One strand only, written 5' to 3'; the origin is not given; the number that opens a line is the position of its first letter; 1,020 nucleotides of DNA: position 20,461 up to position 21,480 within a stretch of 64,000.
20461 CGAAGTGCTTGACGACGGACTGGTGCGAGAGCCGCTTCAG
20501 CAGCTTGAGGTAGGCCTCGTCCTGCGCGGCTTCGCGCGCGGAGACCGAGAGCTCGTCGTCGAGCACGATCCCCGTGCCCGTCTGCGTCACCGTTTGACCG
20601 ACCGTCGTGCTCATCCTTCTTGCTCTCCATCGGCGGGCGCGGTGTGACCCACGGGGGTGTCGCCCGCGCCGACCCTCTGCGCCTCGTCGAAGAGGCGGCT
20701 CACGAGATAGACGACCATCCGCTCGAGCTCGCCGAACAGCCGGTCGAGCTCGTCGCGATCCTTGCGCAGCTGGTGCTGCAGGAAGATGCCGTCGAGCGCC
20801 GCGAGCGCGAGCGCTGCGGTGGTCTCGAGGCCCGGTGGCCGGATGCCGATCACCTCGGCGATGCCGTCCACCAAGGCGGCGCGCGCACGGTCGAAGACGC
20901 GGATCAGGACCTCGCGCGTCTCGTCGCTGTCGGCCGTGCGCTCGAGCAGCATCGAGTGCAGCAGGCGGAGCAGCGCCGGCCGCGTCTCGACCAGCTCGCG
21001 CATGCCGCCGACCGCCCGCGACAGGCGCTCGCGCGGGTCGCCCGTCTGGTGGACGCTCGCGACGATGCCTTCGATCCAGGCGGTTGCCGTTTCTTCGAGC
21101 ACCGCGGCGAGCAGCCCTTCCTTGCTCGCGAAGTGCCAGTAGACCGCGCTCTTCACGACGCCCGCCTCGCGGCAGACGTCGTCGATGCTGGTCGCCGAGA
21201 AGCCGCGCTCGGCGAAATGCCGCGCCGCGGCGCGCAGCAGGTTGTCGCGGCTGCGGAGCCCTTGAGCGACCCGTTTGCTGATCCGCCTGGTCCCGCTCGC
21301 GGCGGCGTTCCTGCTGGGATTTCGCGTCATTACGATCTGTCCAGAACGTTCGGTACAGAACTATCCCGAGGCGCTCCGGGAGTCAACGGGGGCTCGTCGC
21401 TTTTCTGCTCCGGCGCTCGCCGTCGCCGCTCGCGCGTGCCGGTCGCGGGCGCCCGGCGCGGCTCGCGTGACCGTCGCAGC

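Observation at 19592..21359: Two-gene TetR / AurF-like diiron N-oxygenase module with its own palindromic operator, isolated from any biosynthetic cluster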

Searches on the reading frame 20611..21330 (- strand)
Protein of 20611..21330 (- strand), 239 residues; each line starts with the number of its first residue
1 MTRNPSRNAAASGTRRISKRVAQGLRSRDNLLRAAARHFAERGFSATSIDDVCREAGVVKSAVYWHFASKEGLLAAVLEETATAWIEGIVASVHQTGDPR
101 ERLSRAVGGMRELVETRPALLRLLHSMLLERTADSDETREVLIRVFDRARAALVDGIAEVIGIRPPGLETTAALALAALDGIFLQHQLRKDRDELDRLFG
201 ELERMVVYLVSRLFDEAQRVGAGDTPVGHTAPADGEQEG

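Call 3: search_protein_families(library=pfam, proteins=[window:20611-21330:-], max_evalue=0.01)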
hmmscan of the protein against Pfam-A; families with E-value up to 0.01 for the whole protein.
window:20611-21330:- (239 aa): 3 families
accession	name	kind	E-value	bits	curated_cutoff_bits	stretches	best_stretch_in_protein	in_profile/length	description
PF00440.29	TetR_N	-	5.1e-18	65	24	1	31-77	1-47/47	Bacterial regulatory proteins, tetR family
PF13977.11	TetR_C_6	-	0.00053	20.6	27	1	99-195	1-99/115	BetI-type transcriptional repressor, C-terminal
PF21993.1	TetR_C_13_2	-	0.0029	18.3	27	0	125-197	28-99/103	Transcriptional regulator LmrA/YxaF-like, C-terminal domain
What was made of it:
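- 20611..21330 (-): tetR, a 239-aa TetR-family repressor of the AlkX/Rv3249c-like lineage. PF00440 TetR_N at 65 bits (call 3).
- On TetR-family autorepressor: PF00440 at 65 bits (call 3).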

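Call 4: search_protein_families(library=ncbifam, proteins=[window:20611-21330:-], max_evalue=0.01)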
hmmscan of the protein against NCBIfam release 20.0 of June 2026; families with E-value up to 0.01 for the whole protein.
window:20611-21330:- (239 aa): 23 families
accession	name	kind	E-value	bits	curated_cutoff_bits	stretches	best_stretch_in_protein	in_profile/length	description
NF041196.1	ScbR_bind_reg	equivalog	6e-20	72.2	150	1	25-206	5-185/191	ScbR family autoregulator-binding transcription factor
NF050111.1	TransRegSACE7040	equivalog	1e-16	61.4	250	1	28-138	3-112/186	SACE_7040 family transcriptional regulator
NF053731.1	TransRegFasRMycb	equivalog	4.7e-16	59.2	330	1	27-177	12-154/199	HTH-type transcriptional activator FasR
TIGR03384.1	betaine_BetI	equivalog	1.8e-13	50.6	201.3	1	28-192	10-171/189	choline-binding transcriptional repressor BetI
NF051852.1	efflux_TF_MtrR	exception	2.9e-13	50.1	280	1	22-132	6-116/205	multidrug efflux system transcriptional repressor MtrR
NF007949.0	PRK10668.1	equivalog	5.8e-13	48.8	271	1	22-81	7-66/216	multidrug efflux transporter transcriptional repressor AcrR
NF007430.0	PRK09975.1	equivalog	1e-11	44.4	274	1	21-80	6-65/220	acrEF/envCD operon transcriptional regulator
NF037937.1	septum_RefZ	equivalog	1e-10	41.8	180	1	28-151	1-123/195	forespore capture DNA-binding protein RefZ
NF051457.1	acryl_TF_AcuR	equivalog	4.8e-10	39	247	1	19-104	10-96/204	acrylate utilization transcriptional regulator AcuR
NF001978.0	PRK00767.1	equivalog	9.1e-10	38.7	118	1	25-192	9-173/197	transcriptional regulator BetI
NF053878.1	FATransRegFadRBac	equivalog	3.7e-09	36.6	200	1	30-108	7-85/190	fatty acid metabolism transcriptional regulator FadR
TIGR03613.1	RutR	equivalog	4.1e-09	36.6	368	1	27-127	9-108/202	pyrimidine utilization regulatory protein R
NF053516.1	TranRepPrsAVib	equivalog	6e-09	36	300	1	26-89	6-69/208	TetR family transcriptional repressor PsrA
NF008402.0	PRK11202.1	equivalog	1e-07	31.9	151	1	19-157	4-140/211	HTH-type transcriptional repressor FabR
NF011584.0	PRK15008.1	equivalog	1.4e-07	31.6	230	1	15-91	7-83/212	HTH-type transcriptional regulator RutR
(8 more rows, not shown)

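Call 36: search_solved_structures(query=window:20611-21330:-, max_evalue=0.001)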
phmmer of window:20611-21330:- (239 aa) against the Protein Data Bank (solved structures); distinct sequences matched with E-value up to 0.001: 138 (the best 60 are shown).
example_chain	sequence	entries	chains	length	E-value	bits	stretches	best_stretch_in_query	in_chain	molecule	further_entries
5d18_A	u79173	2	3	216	1e-24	90.6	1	18-217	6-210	TetR family transcriptional regulator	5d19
6a4l_A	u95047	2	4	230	2e-24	89.7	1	18-216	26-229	TetR family transcriptional regulator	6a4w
4uds_A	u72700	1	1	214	2.2e-13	53.6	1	15-189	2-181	MBDR REGULATOR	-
2np3_A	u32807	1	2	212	1.6e-11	47.5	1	9-201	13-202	Putative TetR-family regulator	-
6srn_A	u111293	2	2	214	2.2e-11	47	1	21-89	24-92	TetR family transcriptional regulator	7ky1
6wp9_A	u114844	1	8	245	5.7e-11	45.7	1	20-82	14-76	AvaR1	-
6wp7_A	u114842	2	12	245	5.7e-11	45.7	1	20-82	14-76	AvaR1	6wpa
3vpr_A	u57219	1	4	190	6.1e-11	45.6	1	27-127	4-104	Transcriptional regulator, TetR family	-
2hyt_A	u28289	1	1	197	1.7e-10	44.1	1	24-91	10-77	TetR-family transcriptional regulator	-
3dcf_A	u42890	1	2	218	5.1e-10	42.6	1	16-106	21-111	transcriptional regulator of the TetR/AcrR family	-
3lhq_A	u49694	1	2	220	7.4e-10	42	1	19-81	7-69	AcrAB operon repressor (TetR/AcrR family)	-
9b7y_A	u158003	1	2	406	8.3e-10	41.9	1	29-81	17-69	Transcriptional repressor Mce3R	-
3f1b_A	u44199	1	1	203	1.2e-09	41.3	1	13-114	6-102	TetR-like transcriptional regulator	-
6o6p_A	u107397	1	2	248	1.4e-09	41.1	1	20-123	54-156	TetR family transcriptional regulator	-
6o6n_A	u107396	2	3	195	1.6e-09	40.9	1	28-124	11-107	TetR family transcriptional regulator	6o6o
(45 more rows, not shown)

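Call 68: search_solved_structures(query=window:20611-21330:-, max_evalue=1e-20, show_alignments=1)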
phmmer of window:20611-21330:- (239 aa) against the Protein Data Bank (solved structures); distinct sequences matched with E-value up to 1e-20: 2.
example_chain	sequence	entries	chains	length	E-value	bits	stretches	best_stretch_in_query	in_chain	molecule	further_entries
5d18_A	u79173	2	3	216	1e-24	90.6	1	18-217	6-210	TetR family transcriptional regulator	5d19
6a4l_A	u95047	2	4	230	2e-24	89.7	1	18-216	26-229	TetR family transcriptional regulator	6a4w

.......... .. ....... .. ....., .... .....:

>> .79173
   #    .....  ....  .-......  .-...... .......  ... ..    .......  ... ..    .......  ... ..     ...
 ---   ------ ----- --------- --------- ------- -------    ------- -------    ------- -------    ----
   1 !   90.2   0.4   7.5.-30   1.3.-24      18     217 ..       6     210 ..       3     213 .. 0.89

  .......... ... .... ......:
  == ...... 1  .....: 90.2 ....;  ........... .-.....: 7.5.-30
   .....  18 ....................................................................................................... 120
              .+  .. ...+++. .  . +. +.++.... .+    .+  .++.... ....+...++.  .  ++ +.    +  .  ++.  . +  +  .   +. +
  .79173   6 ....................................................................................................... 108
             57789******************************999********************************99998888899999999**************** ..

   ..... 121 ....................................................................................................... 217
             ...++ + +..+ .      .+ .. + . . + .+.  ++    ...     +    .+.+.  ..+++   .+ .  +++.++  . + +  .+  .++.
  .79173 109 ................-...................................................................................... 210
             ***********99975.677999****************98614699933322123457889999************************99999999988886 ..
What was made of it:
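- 20611..21330 (-): Full-length match (residues 18-217, 90 bits, E 1e-24) to M. tuberculosis 5D18/5D19 = 6A4L/6A4W (calls 36, 68).
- On TetR-family autorepressor: Residues 18-217 align with the whole of Rv3249c (call 68).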
